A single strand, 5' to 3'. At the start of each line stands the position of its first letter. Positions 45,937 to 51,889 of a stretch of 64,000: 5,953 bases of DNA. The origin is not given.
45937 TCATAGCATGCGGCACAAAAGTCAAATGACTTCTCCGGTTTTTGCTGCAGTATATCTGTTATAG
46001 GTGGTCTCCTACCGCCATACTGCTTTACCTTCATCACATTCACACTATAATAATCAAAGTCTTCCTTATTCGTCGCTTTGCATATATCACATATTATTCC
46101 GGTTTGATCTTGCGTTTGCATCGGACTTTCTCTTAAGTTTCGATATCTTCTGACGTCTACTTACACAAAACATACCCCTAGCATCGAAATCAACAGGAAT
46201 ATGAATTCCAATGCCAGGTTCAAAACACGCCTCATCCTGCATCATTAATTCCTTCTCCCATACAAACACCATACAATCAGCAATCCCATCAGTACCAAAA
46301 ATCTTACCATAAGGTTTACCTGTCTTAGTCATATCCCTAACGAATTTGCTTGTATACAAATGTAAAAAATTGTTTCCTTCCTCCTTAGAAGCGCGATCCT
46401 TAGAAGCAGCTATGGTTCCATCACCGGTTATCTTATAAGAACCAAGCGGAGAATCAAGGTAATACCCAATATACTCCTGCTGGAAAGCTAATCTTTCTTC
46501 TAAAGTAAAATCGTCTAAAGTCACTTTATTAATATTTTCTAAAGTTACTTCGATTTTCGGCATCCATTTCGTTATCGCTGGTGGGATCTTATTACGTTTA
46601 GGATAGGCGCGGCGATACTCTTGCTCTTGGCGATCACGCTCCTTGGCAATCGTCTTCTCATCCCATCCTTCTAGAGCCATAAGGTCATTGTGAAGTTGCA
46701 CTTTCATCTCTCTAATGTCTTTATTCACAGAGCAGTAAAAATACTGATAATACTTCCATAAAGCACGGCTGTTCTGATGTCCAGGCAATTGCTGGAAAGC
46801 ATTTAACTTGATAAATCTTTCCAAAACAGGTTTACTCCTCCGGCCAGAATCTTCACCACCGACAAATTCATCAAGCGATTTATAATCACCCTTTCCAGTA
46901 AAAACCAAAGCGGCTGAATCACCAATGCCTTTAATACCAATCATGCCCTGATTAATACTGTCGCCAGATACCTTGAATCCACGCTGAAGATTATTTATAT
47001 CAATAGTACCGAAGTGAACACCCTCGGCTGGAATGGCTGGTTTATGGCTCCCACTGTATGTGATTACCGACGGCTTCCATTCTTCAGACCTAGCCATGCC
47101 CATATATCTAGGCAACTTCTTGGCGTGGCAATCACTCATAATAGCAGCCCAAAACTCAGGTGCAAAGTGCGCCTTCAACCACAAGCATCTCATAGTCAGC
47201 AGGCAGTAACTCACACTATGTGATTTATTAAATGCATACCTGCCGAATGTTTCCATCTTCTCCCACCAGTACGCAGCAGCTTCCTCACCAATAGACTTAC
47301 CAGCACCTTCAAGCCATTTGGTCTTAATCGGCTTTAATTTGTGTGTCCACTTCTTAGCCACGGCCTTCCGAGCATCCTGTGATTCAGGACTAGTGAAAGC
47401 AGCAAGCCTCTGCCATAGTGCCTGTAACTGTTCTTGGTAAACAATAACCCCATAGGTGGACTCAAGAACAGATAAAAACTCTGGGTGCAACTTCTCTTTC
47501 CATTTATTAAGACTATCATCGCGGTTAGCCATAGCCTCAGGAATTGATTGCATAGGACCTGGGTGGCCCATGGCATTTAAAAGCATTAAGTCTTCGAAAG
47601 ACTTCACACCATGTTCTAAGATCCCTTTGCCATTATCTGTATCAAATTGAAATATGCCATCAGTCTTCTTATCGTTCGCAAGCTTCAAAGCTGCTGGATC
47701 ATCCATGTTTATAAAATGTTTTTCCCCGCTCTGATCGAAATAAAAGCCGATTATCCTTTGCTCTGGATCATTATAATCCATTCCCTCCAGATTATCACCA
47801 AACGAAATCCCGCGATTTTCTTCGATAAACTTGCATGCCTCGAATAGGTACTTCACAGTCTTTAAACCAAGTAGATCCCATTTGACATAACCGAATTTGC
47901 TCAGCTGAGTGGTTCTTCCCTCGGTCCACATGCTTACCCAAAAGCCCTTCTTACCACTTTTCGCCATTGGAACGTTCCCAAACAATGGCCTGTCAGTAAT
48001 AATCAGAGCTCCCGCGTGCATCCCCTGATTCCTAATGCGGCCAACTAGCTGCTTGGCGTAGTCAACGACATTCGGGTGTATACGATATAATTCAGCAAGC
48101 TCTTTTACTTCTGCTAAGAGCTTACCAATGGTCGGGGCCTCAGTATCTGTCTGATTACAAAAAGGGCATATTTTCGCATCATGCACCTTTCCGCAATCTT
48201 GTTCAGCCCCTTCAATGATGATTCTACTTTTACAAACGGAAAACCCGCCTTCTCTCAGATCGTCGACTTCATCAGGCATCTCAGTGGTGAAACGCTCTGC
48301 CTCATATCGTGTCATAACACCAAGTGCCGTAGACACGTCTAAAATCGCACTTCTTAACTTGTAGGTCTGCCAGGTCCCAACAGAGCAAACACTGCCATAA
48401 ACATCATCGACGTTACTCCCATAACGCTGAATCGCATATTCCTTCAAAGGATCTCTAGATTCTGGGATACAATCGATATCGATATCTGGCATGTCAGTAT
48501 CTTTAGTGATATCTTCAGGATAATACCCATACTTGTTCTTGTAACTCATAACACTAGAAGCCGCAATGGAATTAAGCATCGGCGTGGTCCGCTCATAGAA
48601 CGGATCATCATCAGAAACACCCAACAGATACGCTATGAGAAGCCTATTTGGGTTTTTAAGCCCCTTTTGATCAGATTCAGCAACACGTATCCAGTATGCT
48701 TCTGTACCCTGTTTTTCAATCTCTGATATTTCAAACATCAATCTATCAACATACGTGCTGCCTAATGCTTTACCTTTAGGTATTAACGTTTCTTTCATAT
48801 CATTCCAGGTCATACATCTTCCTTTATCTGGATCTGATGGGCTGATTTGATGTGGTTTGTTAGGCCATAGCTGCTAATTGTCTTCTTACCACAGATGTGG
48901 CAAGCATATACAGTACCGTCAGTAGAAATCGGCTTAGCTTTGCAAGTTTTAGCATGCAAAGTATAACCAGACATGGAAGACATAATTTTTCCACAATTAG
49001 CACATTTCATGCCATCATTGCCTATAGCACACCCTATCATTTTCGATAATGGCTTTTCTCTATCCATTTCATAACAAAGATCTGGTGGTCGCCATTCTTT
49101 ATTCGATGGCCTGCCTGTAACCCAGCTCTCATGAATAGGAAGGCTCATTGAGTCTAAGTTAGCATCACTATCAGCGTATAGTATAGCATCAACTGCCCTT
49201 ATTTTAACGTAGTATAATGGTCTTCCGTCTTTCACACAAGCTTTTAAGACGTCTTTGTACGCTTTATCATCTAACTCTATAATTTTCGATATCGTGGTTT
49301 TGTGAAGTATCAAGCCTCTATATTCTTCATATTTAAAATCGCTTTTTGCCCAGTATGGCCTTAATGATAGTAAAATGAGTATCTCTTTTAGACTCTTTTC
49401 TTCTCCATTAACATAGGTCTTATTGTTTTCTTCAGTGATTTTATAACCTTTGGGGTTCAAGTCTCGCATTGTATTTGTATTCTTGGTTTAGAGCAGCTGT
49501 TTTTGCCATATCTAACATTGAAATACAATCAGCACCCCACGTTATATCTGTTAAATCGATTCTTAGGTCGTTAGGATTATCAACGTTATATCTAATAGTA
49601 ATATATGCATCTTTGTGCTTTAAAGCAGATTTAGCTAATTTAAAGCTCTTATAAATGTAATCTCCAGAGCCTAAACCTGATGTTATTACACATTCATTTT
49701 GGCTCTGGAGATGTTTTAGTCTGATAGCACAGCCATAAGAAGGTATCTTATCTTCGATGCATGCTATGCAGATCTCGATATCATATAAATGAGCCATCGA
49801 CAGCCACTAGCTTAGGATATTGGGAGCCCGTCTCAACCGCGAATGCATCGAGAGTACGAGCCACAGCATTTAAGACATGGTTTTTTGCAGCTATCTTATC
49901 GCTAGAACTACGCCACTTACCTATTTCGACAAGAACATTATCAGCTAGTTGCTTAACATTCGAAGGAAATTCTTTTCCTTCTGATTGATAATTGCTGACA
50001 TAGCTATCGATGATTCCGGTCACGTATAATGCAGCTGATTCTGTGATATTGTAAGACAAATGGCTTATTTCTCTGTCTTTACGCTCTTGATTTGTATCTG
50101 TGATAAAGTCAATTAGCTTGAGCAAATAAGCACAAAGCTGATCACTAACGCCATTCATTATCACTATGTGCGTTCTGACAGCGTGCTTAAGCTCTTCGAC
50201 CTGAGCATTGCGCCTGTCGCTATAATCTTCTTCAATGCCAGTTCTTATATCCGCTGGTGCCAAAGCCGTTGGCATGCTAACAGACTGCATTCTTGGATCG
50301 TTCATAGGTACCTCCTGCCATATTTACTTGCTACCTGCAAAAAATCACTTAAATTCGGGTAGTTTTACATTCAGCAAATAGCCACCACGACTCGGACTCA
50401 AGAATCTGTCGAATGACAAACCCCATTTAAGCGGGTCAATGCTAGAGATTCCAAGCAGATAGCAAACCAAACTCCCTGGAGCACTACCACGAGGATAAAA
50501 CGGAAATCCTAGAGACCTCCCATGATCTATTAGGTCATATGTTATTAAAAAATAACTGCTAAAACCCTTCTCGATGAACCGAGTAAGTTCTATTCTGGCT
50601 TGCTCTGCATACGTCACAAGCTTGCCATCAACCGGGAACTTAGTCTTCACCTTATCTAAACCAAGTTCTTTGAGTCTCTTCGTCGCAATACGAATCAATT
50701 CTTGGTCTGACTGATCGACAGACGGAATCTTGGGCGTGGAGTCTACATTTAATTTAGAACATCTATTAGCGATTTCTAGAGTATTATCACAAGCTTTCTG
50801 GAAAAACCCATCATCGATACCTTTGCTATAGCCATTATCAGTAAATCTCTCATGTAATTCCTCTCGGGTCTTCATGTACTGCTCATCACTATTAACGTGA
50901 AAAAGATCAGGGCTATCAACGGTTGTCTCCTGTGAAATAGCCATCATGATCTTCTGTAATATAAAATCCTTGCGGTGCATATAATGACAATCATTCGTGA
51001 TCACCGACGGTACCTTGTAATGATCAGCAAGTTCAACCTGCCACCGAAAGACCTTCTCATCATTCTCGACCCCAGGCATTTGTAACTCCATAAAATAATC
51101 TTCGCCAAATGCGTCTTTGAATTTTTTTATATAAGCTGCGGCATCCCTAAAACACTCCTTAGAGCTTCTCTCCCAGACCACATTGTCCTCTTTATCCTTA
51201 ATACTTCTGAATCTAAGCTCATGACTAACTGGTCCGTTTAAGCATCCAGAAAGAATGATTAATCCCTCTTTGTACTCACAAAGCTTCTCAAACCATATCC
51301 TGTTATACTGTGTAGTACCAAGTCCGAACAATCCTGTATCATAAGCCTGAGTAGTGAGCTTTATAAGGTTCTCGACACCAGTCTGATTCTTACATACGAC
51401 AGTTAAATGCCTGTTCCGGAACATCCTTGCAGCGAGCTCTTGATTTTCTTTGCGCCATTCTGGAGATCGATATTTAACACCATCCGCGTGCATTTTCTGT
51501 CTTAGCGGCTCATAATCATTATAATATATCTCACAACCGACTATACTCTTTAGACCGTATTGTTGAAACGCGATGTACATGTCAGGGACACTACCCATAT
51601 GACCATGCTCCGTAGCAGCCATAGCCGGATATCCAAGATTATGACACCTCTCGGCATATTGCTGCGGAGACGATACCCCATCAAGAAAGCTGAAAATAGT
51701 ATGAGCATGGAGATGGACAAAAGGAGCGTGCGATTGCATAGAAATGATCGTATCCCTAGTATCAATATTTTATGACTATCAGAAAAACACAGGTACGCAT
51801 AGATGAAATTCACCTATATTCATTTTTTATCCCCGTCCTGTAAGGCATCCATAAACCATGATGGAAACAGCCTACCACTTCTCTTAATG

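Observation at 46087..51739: DnaE split into two genes without inteins, with a duplicated palm segment and three genes in between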

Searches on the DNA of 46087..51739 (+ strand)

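Call 12: search_dna_similar(query=window:46087-51739:+, collection=phages, mode=near)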
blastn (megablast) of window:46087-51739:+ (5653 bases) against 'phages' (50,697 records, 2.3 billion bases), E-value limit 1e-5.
No match.

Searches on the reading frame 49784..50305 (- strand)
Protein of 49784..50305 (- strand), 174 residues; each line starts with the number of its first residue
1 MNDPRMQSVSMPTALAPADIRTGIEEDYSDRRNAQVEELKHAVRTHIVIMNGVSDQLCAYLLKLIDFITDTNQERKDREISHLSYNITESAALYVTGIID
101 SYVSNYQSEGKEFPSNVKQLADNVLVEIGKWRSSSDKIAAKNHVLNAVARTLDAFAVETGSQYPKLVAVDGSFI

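Call 75: search_protein_families(library=pfam, alignment_id=A4, max_evalue=1)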
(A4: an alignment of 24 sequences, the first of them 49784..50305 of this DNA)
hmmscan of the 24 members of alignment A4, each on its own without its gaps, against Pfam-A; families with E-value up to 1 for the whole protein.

A. member 1, window:49784-50305:- (174 aa): 0 families

B. families by the number of members that match (of 24 scanned): 10 families
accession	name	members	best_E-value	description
PF00842.27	Ala_racemase_C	2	0.057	Alanine racemase, C-terminal domain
PF00159.23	Hormone_3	2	0.23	Pancreatic hormone peptide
PF04760.21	IF2_N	1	0.012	Translation initiation factor IF-2, N-terminal region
PF24132.1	DUF7399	1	0.023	Family of unknown function (DUF7399)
PF11396.14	PepSY_like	1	0.034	Putative beta-lactamase-inhibitor-like, PepSY-like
PF00281.24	Ribosomal_L5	1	0.037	Ribosomal protein L5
PF22533.2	WIV_dom_3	1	0.041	Protein P1-like, WIV domain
PF18950.5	DUF5694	1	0.079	Family of unknown function (DUF5694)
PF14679.12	FANCI_HD1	1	0.08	FANCI helical domain 1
PF17871.7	AAA_lid_9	1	0.34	AAA lid domain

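Call 78: predict_structure(alignment_id=A4)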
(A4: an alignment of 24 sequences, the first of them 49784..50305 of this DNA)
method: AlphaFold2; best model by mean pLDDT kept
length: 174 residues; sequences in the alignment: 24
mean_pLDDT: 85.7   pTM: 0.76
mean pLDDT of the five models: 85.7, 85.2, 84.6, 84.0, 84.1
residues with pLDDT >= 90: 128; 70-90: 14; 50-70: 12; < 50: 20
segments of 3 or more residues with pLDDT < 50: 9-12, 15-17, 19-27
pLDDT, mean of each block of 10 residues (from residue 1): 50 49 47 85 96 95 90 93 97 96 95 94 97 94 96 94 90 85
secondary structure, 60 per line:
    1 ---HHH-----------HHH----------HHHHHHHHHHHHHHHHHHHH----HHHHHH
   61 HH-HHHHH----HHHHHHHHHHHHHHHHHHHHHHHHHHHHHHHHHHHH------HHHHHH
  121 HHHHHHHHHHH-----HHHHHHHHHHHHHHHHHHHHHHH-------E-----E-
elements in order: H31-50 H55-62 H64-68 H73-108 H115-131 H137-159

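Call 81: fold_search(model_id=the predicted structure, library=pdb)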
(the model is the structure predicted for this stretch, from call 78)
No match with E <= 0.001 here; weaker rows may still be real.
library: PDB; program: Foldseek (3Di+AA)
matches with E <= 10: 500; with E <= 0.001: 0
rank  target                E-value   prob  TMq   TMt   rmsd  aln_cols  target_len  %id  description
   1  4ncq_B                5.9e-01  0.80  0.38  0.55   7.5       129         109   14  Crystal structure of NiSOD H1A mutant (released 2014-12-24)
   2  4crv_A                6.6e-01  0.14  0.23  0.18  22.9       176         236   13  Complex of human CNOT9 and CNOT1 including two tryptophans (released 2014-05-07)
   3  3g4x_C                7.8e-01  0.72  0.37  0.51   8.0       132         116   13  Crystal Structure of NiSOD Y9F mutant (released 2009-04-28)
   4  4ct6_A                7.8e-01  0.13  0.22  0.18  21.3       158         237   15  CNOT9-CNOT1 complex (released 2014-05-07)
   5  6dg6_F                8.2e-01  0.10  0.20  0.24  11.0       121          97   15  Structure of a de novo designed Interleukin-2/Interleukin-15 mimetic (released 2019-01-16)
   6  3g50_C                8.6e-01  0.69  0.37  0.52   7.5       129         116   14  Crystal Structure of NiSOD D3A mutant at 1.9 A (released 2009-04-28)
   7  1t6u_D                9.1e-01  0.66  0.37  0.51   7.6       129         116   14  Nickel Superoxide Dismutase (NiSOD) Native 1.30 A Structure (released 2004-07-13)
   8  8b9z_Y                9.1e-01  0.21  0.27  0.28  10.5       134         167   11  Drosophila melanogaster complex I in the Active state (Dm1) (released 2023-01-18)
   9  1t6i_A                1.0e+00  0.66  0.38  0.55   7.5       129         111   12  Nickel Superoxide Dismutase (NiSOD) Apo Structure (released 2004-07-13)
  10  1t6i_C                1.0e+00  0.63  0.37  0.54   7.5       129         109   14  Nickel Superoxide Dismutase (NiSOD) Apo Structure (released 2004-07-13)
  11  3g50_A                1.0e+00  0.69  0.38  0.53   7.4       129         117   12  Crystal Structure of NiSOD D3A mutant at 1.9 A (released 2009-04-28)
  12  1t6q_B                1.1e+00  0.66  0.38  0.54   7.4       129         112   12  Nickel Superoxide Dismutase (NiSOD) CN-treated Apo Structure (released 2004-07-13)
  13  3rx6                  1.1e+00  0.10  0.20  0.18  20.2       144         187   14  Crystal structure of Polarity Suppression protein from Enterobacteria phage P4 (released 2012-07-25)
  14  1szi                  1.2e+00  0.18  0.29  0.27  12.2       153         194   12  Crystal Structure of the C-terminus of TIP47 (released 2004-07-27)
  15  1t6u_A                1.2e+00  0.63  0.38  0.52   7.6       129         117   12  Nickel Superoxide Dismutase (NiSOD) Native 1.30 A Structure (released 2004-07-13)
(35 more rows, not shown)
